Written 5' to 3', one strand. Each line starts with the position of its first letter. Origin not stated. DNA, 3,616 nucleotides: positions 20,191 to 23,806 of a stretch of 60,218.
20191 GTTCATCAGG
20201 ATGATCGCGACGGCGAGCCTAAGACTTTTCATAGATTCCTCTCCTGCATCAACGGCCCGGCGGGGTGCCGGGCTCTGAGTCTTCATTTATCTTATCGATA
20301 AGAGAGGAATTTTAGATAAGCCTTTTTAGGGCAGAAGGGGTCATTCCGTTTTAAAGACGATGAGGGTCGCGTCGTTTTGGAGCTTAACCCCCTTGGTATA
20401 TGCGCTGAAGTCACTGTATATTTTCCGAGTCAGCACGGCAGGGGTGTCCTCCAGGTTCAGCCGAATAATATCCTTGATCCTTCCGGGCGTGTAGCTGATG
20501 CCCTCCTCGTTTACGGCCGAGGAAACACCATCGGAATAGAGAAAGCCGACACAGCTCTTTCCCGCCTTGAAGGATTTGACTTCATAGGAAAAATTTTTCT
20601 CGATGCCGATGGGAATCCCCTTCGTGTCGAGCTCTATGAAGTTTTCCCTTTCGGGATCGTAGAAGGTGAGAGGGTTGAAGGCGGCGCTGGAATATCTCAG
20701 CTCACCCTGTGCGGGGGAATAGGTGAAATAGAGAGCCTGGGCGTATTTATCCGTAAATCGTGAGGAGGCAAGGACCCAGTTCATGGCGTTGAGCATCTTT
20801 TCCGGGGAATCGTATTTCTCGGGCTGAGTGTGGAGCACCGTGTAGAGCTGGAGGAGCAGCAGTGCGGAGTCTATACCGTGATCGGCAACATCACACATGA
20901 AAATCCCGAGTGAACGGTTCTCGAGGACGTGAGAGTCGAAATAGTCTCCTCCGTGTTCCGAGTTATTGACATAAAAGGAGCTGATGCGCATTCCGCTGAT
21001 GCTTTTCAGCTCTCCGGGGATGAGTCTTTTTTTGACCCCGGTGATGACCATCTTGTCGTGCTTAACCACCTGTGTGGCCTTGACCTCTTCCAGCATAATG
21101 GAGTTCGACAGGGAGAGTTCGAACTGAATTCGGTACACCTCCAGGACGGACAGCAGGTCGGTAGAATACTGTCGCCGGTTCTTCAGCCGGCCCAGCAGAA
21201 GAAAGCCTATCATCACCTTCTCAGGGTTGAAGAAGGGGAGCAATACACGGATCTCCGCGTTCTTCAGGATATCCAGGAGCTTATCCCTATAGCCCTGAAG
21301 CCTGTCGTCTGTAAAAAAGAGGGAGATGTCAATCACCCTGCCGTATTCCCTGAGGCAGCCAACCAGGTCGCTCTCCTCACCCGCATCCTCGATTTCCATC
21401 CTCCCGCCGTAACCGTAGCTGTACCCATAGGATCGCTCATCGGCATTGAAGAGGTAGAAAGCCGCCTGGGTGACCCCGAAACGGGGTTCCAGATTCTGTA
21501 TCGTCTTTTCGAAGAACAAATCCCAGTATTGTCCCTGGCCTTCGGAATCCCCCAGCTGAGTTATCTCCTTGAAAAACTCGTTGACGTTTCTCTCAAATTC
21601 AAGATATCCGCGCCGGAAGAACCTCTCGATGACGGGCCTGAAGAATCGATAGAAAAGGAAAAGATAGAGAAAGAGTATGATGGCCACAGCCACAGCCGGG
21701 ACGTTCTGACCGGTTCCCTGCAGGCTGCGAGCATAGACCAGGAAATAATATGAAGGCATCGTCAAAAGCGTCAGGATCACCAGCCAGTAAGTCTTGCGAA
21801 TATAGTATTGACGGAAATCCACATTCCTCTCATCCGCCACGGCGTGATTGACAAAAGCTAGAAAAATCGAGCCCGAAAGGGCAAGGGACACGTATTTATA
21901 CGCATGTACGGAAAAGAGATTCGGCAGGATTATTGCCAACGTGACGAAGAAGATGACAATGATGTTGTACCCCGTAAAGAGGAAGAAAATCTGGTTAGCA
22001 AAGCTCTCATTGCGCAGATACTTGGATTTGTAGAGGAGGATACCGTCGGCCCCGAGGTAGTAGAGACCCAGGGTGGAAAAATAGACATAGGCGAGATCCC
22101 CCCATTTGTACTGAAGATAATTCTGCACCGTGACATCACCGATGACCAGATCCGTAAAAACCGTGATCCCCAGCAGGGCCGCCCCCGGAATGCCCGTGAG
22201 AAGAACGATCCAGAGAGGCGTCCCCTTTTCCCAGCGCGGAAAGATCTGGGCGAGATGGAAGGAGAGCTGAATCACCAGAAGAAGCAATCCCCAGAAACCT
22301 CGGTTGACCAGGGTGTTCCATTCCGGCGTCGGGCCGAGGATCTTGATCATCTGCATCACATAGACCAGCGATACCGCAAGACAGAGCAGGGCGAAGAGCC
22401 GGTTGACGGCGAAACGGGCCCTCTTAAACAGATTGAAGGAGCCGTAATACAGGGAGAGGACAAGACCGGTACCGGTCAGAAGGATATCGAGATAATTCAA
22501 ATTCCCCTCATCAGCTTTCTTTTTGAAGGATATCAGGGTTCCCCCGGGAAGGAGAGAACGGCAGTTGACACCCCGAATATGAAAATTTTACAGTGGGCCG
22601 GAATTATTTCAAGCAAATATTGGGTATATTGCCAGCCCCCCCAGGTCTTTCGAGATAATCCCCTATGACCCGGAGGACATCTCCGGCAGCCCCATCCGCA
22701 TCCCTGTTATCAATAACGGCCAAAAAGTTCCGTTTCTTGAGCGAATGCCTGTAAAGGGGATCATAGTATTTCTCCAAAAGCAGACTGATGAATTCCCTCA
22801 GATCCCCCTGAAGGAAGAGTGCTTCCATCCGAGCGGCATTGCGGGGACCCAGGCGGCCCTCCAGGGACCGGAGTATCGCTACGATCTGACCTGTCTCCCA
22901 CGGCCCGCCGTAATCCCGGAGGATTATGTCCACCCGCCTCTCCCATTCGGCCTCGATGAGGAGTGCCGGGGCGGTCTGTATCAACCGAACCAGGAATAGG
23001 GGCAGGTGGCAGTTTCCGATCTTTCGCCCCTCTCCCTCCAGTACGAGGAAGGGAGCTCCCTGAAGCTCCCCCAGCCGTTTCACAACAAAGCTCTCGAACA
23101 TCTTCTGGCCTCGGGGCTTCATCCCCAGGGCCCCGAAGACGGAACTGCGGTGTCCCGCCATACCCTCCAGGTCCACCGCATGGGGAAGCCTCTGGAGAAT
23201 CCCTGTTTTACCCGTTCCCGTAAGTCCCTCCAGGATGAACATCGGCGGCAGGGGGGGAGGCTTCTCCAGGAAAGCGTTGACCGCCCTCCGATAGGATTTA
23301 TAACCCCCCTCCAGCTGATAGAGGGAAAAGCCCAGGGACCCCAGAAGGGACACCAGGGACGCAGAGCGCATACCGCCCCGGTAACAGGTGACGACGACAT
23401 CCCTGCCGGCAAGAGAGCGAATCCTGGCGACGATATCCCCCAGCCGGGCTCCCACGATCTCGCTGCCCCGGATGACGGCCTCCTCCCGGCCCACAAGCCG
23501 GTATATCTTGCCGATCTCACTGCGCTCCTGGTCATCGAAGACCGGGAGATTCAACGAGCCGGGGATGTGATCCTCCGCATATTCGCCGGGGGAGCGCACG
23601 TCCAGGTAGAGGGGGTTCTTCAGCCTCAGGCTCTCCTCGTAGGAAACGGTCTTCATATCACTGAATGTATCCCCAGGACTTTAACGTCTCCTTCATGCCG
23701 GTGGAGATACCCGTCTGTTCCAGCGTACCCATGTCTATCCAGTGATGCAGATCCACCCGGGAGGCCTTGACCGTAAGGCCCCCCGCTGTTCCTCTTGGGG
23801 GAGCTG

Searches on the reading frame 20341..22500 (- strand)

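Call 96: search_protein_families(library=pfam, proteins=[window:20341-22500:-], max_evalue=0.00001)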
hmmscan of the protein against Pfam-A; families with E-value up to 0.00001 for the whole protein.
window:20341-22500:- (719 aa): 1 family
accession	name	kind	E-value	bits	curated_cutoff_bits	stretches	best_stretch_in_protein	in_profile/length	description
PF07228.17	SpoIIE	-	2.3e-28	99.9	25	1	529-718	3-191/192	Stage II sporulation protein E (SpoIIE)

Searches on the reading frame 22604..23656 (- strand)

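Call 96: search_protein_families(library=pfam, proteins=[window:22604-23656:-], max_evalue=0.00001)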
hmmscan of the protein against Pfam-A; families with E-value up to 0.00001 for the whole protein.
window:22604-23656:- (350 aa): 1 family
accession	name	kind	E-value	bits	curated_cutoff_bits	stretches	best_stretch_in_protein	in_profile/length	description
PF00581.25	Rhodanese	-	2.4e-11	44.4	22.2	1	13-124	12-101/102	Rhodanese-like domain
